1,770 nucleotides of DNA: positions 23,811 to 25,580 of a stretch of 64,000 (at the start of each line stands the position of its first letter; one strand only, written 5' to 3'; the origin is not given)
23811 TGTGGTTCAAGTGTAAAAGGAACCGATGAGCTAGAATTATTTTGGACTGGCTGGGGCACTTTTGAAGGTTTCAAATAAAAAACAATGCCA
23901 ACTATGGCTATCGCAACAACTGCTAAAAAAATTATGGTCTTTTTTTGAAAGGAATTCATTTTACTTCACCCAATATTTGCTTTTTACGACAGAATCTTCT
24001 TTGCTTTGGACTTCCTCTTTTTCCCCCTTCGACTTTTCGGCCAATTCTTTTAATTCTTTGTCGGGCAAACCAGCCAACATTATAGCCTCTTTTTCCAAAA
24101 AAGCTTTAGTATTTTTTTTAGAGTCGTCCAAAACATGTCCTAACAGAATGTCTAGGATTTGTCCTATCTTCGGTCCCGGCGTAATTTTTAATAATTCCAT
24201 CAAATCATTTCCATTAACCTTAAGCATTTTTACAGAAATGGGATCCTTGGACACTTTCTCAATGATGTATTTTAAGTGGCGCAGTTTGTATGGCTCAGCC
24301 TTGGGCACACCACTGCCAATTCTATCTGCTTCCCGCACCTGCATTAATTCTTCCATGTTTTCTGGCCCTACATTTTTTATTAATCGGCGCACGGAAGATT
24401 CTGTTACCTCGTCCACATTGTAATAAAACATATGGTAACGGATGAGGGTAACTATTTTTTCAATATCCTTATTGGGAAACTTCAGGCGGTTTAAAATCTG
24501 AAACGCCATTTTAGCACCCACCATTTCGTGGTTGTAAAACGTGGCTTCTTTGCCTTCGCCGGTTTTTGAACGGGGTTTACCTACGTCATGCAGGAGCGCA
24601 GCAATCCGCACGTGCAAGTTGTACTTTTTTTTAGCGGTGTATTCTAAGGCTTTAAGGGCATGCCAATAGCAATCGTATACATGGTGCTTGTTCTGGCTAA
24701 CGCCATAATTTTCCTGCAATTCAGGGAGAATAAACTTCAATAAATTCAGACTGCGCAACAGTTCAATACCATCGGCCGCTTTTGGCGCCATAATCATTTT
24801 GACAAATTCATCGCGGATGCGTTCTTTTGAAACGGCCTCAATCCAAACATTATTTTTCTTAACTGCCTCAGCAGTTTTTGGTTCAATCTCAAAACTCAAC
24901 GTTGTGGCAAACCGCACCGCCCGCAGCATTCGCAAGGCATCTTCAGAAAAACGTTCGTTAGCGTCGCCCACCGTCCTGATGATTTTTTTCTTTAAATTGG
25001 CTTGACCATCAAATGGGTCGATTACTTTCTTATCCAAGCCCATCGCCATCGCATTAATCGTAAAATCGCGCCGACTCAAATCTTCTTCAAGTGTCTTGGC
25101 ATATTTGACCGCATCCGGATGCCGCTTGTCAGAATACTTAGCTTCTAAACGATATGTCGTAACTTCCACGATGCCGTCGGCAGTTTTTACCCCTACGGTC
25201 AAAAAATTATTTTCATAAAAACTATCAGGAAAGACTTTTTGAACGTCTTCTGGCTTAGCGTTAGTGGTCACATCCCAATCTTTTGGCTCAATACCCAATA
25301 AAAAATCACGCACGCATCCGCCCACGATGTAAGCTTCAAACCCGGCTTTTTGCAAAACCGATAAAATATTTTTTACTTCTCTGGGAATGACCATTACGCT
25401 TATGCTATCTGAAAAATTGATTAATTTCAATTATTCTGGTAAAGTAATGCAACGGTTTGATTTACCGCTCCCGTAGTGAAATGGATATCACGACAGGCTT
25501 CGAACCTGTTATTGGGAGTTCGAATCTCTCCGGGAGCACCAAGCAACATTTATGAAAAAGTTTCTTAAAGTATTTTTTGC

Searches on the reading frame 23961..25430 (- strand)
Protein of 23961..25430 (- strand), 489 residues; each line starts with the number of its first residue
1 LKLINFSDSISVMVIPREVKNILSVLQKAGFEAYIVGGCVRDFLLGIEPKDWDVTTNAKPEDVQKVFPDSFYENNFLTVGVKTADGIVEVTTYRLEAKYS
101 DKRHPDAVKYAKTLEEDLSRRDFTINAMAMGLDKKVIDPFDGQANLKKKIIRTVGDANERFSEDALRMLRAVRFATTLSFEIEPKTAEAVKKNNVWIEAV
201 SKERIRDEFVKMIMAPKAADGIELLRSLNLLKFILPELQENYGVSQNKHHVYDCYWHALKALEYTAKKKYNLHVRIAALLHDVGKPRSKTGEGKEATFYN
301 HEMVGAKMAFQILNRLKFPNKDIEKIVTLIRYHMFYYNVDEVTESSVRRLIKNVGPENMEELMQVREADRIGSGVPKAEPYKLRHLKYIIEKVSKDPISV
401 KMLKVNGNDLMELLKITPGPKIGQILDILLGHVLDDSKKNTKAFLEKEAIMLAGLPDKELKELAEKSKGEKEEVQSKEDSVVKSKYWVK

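Call 77: search_protein_families(library=pfam, proteins=[window:23961-25430:-], max_evalue=0.00001)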
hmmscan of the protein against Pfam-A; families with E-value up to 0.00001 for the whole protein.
window:23961-25430:- (489 aa): 4 families
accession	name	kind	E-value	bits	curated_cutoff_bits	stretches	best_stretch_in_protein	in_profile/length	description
PF01743.26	PolyA_pol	-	2e-38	132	23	1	33-152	1-126/126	Poly A polymerase head domain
PF12627.12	PolyA_pol_RNAbd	-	1.7e-19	69.8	22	1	180-239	2-61/64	Probable RNA and SrmB- binding site of polymerase A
PF13735.12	tRNA_NucTran2_2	-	3.8e-12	46.9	27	1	308-447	23-147/149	tRNA nucleotidyltransferase domain 2 putative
PF01966.28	HD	-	2.2e-11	44.5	22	1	261-370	8-112/116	HD domain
